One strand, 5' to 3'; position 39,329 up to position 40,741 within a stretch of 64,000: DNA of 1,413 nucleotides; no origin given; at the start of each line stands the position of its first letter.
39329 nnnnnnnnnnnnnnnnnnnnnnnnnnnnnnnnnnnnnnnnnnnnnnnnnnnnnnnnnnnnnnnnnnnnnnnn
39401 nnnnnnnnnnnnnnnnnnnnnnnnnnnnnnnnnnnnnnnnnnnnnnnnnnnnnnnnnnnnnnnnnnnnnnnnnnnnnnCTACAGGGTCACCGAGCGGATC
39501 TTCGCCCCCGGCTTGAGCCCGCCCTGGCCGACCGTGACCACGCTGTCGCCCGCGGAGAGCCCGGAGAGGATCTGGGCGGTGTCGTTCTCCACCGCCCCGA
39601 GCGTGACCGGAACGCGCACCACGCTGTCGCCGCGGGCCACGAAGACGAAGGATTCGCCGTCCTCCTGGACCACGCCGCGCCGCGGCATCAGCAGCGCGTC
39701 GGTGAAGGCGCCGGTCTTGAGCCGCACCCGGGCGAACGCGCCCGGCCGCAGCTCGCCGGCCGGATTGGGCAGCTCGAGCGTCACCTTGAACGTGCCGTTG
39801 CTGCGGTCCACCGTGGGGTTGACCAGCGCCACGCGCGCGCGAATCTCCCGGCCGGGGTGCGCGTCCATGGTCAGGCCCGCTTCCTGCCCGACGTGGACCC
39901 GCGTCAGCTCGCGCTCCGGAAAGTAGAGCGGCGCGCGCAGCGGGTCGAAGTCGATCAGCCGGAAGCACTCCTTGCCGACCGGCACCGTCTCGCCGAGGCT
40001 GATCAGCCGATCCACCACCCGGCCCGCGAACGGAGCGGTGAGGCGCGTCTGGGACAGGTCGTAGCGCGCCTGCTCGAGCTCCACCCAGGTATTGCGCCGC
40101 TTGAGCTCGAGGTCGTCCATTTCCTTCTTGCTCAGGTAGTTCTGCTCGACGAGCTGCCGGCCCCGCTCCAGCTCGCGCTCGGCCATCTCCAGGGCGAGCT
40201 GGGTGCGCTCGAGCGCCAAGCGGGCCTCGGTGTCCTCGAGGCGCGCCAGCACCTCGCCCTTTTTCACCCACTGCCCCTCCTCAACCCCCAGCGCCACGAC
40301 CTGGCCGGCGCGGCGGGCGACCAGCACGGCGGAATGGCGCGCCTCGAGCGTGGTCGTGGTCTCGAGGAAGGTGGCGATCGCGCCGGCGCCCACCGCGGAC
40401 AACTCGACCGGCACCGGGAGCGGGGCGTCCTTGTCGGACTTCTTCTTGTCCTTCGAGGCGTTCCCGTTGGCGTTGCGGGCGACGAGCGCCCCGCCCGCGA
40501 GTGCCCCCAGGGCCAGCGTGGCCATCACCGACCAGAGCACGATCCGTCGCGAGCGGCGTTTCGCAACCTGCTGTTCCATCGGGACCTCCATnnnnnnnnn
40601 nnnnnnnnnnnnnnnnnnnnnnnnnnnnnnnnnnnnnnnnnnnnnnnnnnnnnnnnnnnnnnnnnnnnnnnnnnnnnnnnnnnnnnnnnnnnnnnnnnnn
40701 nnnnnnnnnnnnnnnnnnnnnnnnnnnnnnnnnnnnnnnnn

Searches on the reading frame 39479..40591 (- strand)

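Call 26: search_protein_families(library=pfam, proteins=[window:39479-40591:-], max_evalue=0.001)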
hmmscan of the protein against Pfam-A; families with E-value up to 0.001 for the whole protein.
window:39479-40591:- (370 aa): 4 families
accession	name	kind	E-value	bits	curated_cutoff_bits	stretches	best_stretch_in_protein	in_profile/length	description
PF16576.10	HlyD_D23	-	5e-26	91.8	30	1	83-287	15-214/214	Barrel-sandwich domain of CusB or HlyD membrane-fusion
PF13437.12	HlyD_3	-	8e-25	88.1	22.2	2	184-284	2-106/106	HlyD family secretion protein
PF13533.13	Biotin_lipoyl_2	-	2.4e-06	27.7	29.8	1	95-119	8-32/32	Biotin-lipoyl like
PF00364.28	Biotin_lipoyl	-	3.9e-06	27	22.1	0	88-118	43-73/73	Biotin-requiring enzyme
